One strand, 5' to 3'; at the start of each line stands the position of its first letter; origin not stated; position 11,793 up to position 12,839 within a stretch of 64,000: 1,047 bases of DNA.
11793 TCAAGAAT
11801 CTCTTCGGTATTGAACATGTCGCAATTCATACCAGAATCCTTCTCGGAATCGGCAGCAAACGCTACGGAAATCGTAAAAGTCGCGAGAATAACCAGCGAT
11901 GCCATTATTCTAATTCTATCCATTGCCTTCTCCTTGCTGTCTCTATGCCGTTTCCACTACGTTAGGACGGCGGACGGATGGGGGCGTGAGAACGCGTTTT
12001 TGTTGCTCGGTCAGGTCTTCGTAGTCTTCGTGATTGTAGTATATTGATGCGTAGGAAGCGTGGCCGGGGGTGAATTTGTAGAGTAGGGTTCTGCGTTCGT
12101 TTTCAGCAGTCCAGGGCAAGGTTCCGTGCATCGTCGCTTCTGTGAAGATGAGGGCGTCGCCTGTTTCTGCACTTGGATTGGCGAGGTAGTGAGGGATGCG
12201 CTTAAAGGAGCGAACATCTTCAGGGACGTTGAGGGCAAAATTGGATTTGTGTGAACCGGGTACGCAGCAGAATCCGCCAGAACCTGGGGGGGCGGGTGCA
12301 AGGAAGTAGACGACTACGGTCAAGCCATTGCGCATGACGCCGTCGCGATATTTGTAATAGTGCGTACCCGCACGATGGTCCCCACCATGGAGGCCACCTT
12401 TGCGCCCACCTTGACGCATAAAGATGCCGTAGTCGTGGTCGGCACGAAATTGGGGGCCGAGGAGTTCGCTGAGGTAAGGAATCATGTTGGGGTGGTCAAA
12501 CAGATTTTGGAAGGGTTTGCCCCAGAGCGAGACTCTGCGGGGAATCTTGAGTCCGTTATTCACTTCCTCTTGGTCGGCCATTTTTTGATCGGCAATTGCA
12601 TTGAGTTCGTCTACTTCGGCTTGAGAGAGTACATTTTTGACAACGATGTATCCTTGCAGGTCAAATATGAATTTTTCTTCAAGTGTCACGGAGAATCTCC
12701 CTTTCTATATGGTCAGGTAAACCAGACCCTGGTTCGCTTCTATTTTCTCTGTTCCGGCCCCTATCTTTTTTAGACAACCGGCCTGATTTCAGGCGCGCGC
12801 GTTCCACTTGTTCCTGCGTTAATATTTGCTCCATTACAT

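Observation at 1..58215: Sulfatases and PhyH-type Fe(II)/2OG dioxygenases are co-amplified and interleaved, suggesting an undescribed two-enzyme glycan desulfation/oxidation system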

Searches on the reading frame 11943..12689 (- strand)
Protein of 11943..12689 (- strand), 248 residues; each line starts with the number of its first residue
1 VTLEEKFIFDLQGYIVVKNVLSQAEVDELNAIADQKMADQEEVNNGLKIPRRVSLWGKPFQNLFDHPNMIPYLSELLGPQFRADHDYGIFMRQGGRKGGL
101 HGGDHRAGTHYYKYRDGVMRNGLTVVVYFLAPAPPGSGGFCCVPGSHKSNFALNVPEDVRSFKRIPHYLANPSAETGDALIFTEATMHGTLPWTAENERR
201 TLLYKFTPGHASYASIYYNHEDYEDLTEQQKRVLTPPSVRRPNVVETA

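Call 3: search_protein_families(library=pfam, proteins=[window:11943-12689:-])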
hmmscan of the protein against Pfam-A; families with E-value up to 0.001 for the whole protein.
window:11943-12689:- (248 aa): 1 family
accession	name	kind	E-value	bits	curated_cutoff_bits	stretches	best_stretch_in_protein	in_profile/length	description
PF05721.19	PhyH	-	6.1e-12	46.7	22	1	9-200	1-212/213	Phytanoyl-CoA dioxygenase (PhyH)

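Call 23: search_solved_structures(query=window:11943-12689:-, max_evalue=1)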
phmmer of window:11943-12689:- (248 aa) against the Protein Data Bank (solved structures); distinct sequences matched with E-value up to 1: 8.
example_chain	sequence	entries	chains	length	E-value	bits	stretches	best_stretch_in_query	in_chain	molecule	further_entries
4xc9_A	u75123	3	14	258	7.3e-10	42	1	2-208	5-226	oxidase/hydroxylase | Putative oxidase/hydroxylase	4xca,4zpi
4xcb_A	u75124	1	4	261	7.6e-10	41.9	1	2-208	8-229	oxidase/hydroxylase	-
4xbz_A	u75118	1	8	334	0.0017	21.2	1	57-214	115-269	EvdO1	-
6ec3_A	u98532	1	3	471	0.049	16.3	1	107-208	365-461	Methyltransferase domain-containing protein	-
4mhr_A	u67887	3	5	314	0.12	15.1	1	7-151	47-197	Ectoine hydroxylase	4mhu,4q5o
2a1x_A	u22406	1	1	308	0.25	14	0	1-54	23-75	Phytanoyl-CoA dioxygenase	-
3emr_A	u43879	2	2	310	0.62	12.7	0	153-193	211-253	EctD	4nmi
5u55_A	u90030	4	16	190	0.69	12.6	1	70-121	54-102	(S)-2-hydroxypropylphosphonic acid epoxidase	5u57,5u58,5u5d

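Call 31: search_protein_families(library=ncbifam, max_evalue=0.01, proteins=[window:11943-12689:-])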
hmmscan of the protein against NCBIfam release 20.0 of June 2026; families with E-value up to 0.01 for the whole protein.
window:11943-12689:- (248 aa): 1 family
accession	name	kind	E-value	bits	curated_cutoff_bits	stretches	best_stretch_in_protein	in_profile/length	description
TIGR04436.1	SpoChoClust_3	subfamily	0.0066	15.7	200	0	174-231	168-225/300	putative 2OG-Fe(II) oxygenase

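Call 41: find_homologous_proteins(query=window:11943-12689:-)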
Query window:11943-12689:- (248 aa): 1218 proteins with E <= 0.001 among 1575 candidates; the best 120 are listed.
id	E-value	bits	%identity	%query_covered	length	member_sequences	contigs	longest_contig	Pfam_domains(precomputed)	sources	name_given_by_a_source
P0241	1.5e-169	580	100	100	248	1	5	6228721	PF05721.20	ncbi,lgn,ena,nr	ncbi:MAG: phytanoyl-CoA dioxygenase family protein [Gemmatimonadetes bacterium]|nr:phytanoyl-CoA dio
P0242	3.8e-168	575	99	100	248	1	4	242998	PF05721.20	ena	-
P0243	1.8e-167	573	99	100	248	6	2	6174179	PF05721.20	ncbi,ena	-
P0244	3.2e-166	569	98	100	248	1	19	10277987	PF05721.20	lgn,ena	-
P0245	4.4e-166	569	98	100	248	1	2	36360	PF05721.20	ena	-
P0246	1.1e-165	567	98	100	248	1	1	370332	PF05721.20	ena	-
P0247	1.6e-165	567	98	100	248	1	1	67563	PF05721.20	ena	-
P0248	1.6e-165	567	98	100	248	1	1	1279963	PF05721.20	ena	-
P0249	1.0e-164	564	97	100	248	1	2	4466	PF05721.20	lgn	-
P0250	1.5e-164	564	97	100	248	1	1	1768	PF05721.20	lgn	-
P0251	2.7e-164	563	97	100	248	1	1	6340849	PF05721.20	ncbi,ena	-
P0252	3.8e-164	562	97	100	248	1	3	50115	PF05721.20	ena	-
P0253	1.0e-163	561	96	100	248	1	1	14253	PF05721.20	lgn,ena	-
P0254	1.1e-163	561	96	100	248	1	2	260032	PF05721.20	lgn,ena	-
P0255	1.3e-163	561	97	100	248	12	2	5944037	PF05721.20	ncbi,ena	-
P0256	1.4e-163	560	96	100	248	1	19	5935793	PF05721.20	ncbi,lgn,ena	-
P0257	4.9e-163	559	96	100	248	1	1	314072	PF05721.20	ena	-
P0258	6.8e-163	558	96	100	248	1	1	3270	PF05721.20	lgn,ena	-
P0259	9.8e-163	558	96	100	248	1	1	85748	PF05721.20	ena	-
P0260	1.3e-162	557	96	100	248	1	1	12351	PF05721.20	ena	-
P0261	1.8e-162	557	96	100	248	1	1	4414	PF05721.20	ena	-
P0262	1.8e-162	557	96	100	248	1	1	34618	PF05721.20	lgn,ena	-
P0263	1.8e-162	557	96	100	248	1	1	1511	PF05721.20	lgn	-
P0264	7.6e-146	502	84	100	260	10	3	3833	PF05721.20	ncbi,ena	-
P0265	3.5e-132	458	76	100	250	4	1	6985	PF05721.20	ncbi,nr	ncbi:MAG: phytanoyl-CoA dioxygenase family protein [bacterium]|nr:phytanoyl-CoA dioxygenase family p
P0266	2.7e-130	451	99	78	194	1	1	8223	PF05721.20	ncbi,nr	ncbi:MAG: phytanoyl-CoA dioxygenase family protein, partial [Gemmatimonadetes bacterium]|nr:phytanoy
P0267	2.4e-124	432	72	100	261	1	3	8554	PF05721.20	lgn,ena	-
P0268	6.2e-122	424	70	100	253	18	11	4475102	PF05721.20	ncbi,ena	-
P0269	1.4e-121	423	97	75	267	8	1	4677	PF05721.20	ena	-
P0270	1.6e-121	423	68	100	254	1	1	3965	PF05721.20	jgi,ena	-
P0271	1.2e-106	374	66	100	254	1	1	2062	PF05721.20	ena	-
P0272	3.1e-105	369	65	97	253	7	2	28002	PF05721.20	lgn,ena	-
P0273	1.5e-102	361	62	99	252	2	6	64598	PF05721.20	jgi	jgi:ectoine hydroxylase-related dioxygenase (phytanoyl-CoA dioxygenase family)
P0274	2.1e-102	360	63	99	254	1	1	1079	PF05721.20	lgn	-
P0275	3.8e-102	359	63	99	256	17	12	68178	PF05721.20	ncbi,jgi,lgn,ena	jgi:hypothetical protein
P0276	9.1e-102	358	61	100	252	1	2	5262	PF05721.20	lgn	-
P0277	3.8e-101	356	62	98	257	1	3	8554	PF05721.20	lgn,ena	-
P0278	3.9e-101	356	64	99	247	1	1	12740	PF05721.20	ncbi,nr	ncbi:MAG: phytanoyl-CoA dioxygenase family protein [Chloroflexi bacterium]|nr:phytanoyl-CoA dioxygen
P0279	4.8e-101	356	65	99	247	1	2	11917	PF05721.20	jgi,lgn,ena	-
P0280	5.8e-101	355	59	100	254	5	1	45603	PF05721.20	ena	-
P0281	6.3e-101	355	64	99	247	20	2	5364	PF05721.20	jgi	-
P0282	9.1e-101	355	64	99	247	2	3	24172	PF05721.20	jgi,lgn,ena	-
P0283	1.0e-100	354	62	99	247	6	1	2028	PF05721.20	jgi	jgi:hypothetical protein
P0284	2.7e-100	353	64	99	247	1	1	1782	PF05721.20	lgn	-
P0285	3.8e-100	353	63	99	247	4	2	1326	PF05721.20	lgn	-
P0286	3.9e-100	353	61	99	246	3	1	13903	PF05721.20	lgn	-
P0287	4.3e-100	352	63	99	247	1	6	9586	PF05721.20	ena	-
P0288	6.9e-100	352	60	99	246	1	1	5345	PF05721.20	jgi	jgi:hypothetical protein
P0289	9.3e-100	351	62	99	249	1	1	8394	PF05721.20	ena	-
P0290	1.1e-99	351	62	99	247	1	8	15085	PF05721.20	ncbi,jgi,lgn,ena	-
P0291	1.2e-99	351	61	100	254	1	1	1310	PF05721.20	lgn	-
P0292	1.5e-99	351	62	99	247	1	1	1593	PF05721.20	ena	-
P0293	1.6e-99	351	62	99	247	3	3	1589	PF05721.20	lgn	-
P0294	2.2e-99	350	61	99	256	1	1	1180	PF05721.20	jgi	jgi:ectoine hydroxylase-related dioxygenase (phytanoyl-CoA dioxygenase family)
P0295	2.4e-99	350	60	98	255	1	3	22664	PF05721.20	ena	-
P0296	3.4e-99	349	61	99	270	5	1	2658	PF05721.20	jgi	jgi:hypothetical protein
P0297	5.2e-99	349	61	100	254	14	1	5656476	PF05721.20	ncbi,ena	-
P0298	5.7e-99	349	62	99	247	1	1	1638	PF05721.20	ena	-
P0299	6.5e-99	349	59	100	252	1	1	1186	PF05721.20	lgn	-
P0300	1.3e-98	348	60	100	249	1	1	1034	PF05721.20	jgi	jgi:ectoine hydroxylase-related dioxygenase (phytanoyl-CoA dioxygenase family)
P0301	2.1e-98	347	62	99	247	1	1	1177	PF05721.20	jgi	-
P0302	2.3e-98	347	62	99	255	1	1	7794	PF05721.20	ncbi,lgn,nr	ncbi:MAG: phytanoyl-CoA dioxygenase family protein [bacterium]|nr:phytanoyl-CoA dioxygenase family p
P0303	4.0e-98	346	59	100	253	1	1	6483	PF05721.20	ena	-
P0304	5.4e-98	346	61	94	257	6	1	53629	PF05721.20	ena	-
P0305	7.1e-98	345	63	99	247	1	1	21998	PF05721.20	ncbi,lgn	ncbi:hypothetical protein BH10CHL1_BH10CHL1_16960 [soil metagenome]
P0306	1.5e-97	344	61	99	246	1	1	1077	PF05721.20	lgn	-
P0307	2.7e-97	343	60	98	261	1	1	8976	PF05721.20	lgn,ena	-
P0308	3.1e-97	343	61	100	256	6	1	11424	PF05721.20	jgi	jgi:hypothetical protein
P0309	3.2e-97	343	63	99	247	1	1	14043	PF05721.20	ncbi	-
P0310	4.0e-97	343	60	99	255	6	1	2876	PF05721.20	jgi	-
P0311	6.4e-97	342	61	99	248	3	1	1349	PF05721.20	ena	-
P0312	8.7e-97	342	60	99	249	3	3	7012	PF05721.20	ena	-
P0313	1.3e-96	341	60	97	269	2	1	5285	PF05721.20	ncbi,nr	ncbi:MAG: phytanoyl-CoA dioxygenase family protein [bacterium]|nr:phytanoyl-CoA dioxygenase family p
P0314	1.7e-96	341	59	100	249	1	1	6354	PF05721.20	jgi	jgi:ectoine hydroxylase-related dioxygenase (phytanoyl-CoA dioxygenase family)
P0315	3.0e-96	340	60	99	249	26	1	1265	PF05721.20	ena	-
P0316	3.9e-96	339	58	99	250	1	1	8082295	PF05721.20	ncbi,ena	-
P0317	4.9e-96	339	60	99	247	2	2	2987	PF05721.20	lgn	-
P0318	5.9e-96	339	60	99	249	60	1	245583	PF05721.20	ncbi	-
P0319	1.0e-95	338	59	99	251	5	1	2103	PF05721.20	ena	-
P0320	1.3e-95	338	59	98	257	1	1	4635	PF05721.20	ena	-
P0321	1.6e-95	337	60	99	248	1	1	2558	PF05721.20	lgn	-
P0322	2.0e-95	337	60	100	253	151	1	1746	PF05721.20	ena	-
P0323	2.1e-95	337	61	98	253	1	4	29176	PF05721.20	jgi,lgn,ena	jgi:hypothetical protein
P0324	2.3e-95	337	60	99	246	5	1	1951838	PF05721.20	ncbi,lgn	ncbi:MAG: phytanoyl-CoA dioxygenase family protein [Caldilineaceae bacterium]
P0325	2.8e-95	337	59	99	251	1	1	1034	PF05721.20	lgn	-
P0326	2.9e-95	337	60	99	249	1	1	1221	PF05721.20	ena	-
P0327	3.0e-95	337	61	99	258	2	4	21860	PF05721.20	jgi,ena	-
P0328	3.7e-95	336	59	99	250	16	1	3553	PF05721.20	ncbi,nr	ncbi:MAG: phytanoyl-CoA dioxygenase family protein [Caldilineaceae bacterium]|nr:phytanoyl-CoA dioxy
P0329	9.0e-95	335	60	100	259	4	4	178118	PF05721.20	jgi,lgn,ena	jgi:hypothetical protein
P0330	9.0e-95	335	57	99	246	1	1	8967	PF05721.20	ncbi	-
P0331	1.0e-94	335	57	99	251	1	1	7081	PF05721.20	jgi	-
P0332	1.5e-94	334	59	100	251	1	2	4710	PF05721.20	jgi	jgi:hypothetical protein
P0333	1.5e-94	334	61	99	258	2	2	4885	PF05721.20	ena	-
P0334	1.6e-94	334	57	100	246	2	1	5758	PF05721.20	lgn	-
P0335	1.6e-94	334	60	99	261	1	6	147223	PF05721.20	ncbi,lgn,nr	ncbi:phytanoyl-CoA dioxygenase family protein [Chloroflexi bacterium TSY]|nr:phytanoyl-CoA dioxygena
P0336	1.9e-94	334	58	98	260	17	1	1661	PF05721.20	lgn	-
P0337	2.5e-94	334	58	97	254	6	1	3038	PF05721.20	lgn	-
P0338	2.8e-94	333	57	99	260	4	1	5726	PF05721.20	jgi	jgi:hypothetical protein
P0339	2.8e-94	333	59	96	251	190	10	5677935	PF05721.20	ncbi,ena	-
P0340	3.1e-94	333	59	100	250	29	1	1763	PF05721.20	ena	-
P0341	4.6e-94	333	57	100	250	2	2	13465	PF05721.20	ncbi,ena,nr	ncbi:MAG: phytanoyl-CoA dioxygenase family protein [bacterium]|nr:phytanoyl-CoA dioxygenase family p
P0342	9.7e-94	332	58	99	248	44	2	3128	PF05721.20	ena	-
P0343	1.7e-93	331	62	99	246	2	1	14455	PF05721.20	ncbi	-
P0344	2.0e-93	331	58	99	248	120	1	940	PF05721.20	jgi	jgi:hypothetical protein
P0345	2.0e-93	331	57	100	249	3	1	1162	PF05721.20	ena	-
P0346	2.1e-93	331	58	99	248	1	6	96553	PF05721.20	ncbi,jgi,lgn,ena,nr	ncbi:MAG TPA: phytanoyl-CoA dioxygenase family protein [Chthonomonadaceae bacterium]|nr:phytanoyl-Co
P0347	2.6e-93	330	56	100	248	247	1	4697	PF05721.20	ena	-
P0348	2.7e-93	330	60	99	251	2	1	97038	PF05721.20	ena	-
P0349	3.4e-93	330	58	99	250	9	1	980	PF05721.20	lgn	-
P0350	3.6e-93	330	59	100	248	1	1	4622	PF05721.20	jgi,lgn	jgi:ectoine hydroxylase-related dioxygenase (phytanoyl-CoA dioxygenase family)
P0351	3.9e-93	330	57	99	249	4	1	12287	PF05721.20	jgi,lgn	jgi:hypothetical protein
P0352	4.7e-93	329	59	99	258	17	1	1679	PF05721.20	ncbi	-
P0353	5.5e-93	329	59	99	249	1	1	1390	PF05721.20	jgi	jgi:hypothetical protein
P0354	7.0e-93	329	58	100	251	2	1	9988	PF05721.20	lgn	-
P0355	8.2e-93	329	57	100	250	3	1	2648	PF05721.20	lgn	-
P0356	9.0e-93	328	57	100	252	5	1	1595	PF05721.20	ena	-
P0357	1.1e-92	328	59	100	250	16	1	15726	PF05721.20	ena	-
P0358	1.2e-92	328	58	100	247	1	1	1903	PF05721.20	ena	-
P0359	1.2e-92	328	58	100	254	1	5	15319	PF05721.20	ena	-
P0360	2.4e-92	327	57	99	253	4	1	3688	PF05721.20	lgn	-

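Call 43: search_solved_structures(query=A2, max_evalue=0.01, show_alignments=3)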
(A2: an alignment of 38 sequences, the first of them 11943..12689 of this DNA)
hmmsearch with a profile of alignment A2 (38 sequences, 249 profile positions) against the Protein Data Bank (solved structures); distinct sequences matched with E-value up to 0.01: 10.
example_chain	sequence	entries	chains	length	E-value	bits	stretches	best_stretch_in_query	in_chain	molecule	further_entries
4xc9_A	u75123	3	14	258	5.6e-13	52.3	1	1-210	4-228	oxidase/hydroxylase | Putative oxidase/hydroxylase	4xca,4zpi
4xcb_A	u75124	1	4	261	5.9e-13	52.2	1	1-210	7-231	oxidase/hydroxylase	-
2a1x_A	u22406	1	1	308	3e-06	30.3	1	2-211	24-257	Phytanoyl-CoA dioxygenase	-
3emr_A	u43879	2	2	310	5.5e-06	29.4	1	2-206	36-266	EctD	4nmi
4mhr_A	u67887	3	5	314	1.8e-05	27.7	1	7-158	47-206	Ectoine hydroxylase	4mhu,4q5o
8zyb_E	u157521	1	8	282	7e-05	25.8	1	130-231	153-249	DhiD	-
5zm2_A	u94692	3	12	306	0.00024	24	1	12-218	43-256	Dioxygenase andA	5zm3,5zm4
7fcb_C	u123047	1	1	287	0.00031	23.7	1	12-217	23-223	2-oxoglutarate/Fe(II)-dependent dioxygenase SptF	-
7wpy_A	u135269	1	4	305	0.00076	22.4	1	12-218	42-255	Dioxygenase andA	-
4xbz_A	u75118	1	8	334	0.0086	18.9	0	3-229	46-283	EvdO1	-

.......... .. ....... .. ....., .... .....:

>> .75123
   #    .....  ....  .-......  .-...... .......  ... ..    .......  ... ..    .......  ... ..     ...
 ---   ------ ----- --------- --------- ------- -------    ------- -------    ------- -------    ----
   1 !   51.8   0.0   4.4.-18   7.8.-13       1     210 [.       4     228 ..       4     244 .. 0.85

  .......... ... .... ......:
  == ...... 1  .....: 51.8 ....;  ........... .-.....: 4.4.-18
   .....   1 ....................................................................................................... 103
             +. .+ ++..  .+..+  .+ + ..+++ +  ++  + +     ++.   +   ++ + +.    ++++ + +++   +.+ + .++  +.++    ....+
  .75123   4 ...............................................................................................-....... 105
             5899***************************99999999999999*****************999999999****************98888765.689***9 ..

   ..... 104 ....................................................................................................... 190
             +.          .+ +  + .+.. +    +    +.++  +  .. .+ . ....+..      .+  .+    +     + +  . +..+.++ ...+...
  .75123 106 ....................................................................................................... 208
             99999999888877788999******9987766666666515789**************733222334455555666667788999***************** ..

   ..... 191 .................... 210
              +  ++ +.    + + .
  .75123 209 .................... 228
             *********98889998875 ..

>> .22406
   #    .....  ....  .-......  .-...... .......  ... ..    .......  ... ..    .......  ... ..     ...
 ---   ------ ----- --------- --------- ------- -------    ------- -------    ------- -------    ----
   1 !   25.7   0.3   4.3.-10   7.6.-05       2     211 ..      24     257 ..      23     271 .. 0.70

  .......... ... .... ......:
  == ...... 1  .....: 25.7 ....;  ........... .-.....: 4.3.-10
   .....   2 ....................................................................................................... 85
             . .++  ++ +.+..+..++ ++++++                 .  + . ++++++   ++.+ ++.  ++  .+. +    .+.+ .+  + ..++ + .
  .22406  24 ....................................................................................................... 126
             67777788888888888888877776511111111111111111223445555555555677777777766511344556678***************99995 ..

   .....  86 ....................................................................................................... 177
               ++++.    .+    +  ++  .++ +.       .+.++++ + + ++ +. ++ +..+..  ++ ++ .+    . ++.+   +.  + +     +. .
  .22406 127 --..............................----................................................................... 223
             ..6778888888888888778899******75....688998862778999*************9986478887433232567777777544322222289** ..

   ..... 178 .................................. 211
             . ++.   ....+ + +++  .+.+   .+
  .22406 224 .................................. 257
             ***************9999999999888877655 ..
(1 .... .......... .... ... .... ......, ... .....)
